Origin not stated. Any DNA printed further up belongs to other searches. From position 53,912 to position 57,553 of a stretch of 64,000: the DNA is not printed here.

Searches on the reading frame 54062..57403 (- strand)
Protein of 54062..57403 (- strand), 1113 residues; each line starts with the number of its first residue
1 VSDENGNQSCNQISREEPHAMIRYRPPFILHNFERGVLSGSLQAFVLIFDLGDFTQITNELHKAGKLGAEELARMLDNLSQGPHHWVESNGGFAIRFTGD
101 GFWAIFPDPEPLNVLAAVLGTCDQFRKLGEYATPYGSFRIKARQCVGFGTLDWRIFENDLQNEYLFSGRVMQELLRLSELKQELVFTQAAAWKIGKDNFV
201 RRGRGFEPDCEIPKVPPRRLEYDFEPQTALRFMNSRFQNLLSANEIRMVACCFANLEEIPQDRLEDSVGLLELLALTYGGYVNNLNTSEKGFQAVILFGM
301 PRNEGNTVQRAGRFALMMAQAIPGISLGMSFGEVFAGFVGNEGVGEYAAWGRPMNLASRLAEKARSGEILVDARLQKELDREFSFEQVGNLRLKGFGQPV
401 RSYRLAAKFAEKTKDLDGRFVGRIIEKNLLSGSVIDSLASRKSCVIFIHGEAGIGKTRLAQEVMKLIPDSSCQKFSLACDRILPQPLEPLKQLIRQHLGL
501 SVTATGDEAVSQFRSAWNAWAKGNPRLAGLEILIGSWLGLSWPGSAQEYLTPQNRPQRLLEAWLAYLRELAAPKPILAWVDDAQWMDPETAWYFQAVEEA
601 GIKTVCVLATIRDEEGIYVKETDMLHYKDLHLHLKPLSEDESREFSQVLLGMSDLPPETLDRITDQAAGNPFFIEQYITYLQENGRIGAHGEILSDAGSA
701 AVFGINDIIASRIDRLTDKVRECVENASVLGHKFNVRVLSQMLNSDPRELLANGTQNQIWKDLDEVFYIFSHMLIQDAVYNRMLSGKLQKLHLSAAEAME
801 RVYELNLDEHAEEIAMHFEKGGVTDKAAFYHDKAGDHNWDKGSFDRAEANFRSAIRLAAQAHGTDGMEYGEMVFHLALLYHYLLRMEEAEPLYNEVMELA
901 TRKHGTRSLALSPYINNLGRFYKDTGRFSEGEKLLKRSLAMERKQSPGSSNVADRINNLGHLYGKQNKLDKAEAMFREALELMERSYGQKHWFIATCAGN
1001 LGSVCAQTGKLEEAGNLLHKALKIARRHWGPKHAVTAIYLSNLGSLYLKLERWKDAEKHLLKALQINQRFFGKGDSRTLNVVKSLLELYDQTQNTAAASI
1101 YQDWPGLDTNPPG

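Call 14: search_protein_families(library=pfam, proteins=[window:54062-57403:-])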
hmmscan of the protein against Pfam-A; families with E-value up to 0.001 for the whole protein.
window:54062-57403:- (1113 aa): 16 families
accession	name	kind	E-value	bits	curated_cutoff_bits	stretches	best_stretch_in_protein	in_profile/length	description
PF13424.12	TPR_12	-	1e-52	176.6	30.1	6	995-1068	3-76/77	Tetratricopeptide repeat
PF13374.12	TPR_10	-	2.1e-30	104.2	27.5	3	952-991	1-40/42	Tetratricopeptide repeat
PF24885.1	TPR_NPHP3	-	2e-22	80.2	100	2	914-996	101-184/239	Nephrocystin-3 TPR domain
PF00515.34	TPR_1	-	3.2e-19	68.3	27.8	2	957-982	5-30/34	Tetratricopeptide repeat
PF07719.23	TPR_2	-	1.2e-16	59.9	27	1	1038-1068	2-32/34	Tetratricopeptide repeat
PF13181.12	TPR_8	-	1.5e-16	59.5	25.7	1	957-982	5-30/34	Tetratricopeptide repeat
PF13176.12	TPR_7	-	3e-15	55.4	27.9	0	1040-1067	2-29/36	Tetratricopeptide repeat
PF17874.7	TPR_MalT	-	3.6e-15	56.5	45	2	872-1026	42-192/336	MalT-like TPR region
PF13191.12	AAA_16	-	1.8e-14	55.1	32.6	1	419-590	1-148/167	AAA ATPase domain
PF00211.25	Guanylate_cyc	-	4.3e-09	36.7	21.9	1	309-403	76-179/183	Adenylate and Guanylate cyclase catalytic domain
PF13432.12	TPR_16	-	5.2e-06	27.2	32.7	0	834-895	3-56/65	Tetratricopeptide repeat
PF14559.12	TPR_19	-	3.7e-05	24.4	25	0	1008-1068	4-56/68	Tetratricopeptide repeat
PF05729.18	NACHT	-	4.2e-05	23.9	26.7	1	445-497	2-61/167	NACHT domain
PF13428.12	TPR_14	-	6.7e-05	23.6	23.5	0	1043-1067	7-31/44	Tetratricopeptide repeat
PF13401.12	AAA_22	-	0.00013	22.7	27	1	445-590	7-100/130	AAA domain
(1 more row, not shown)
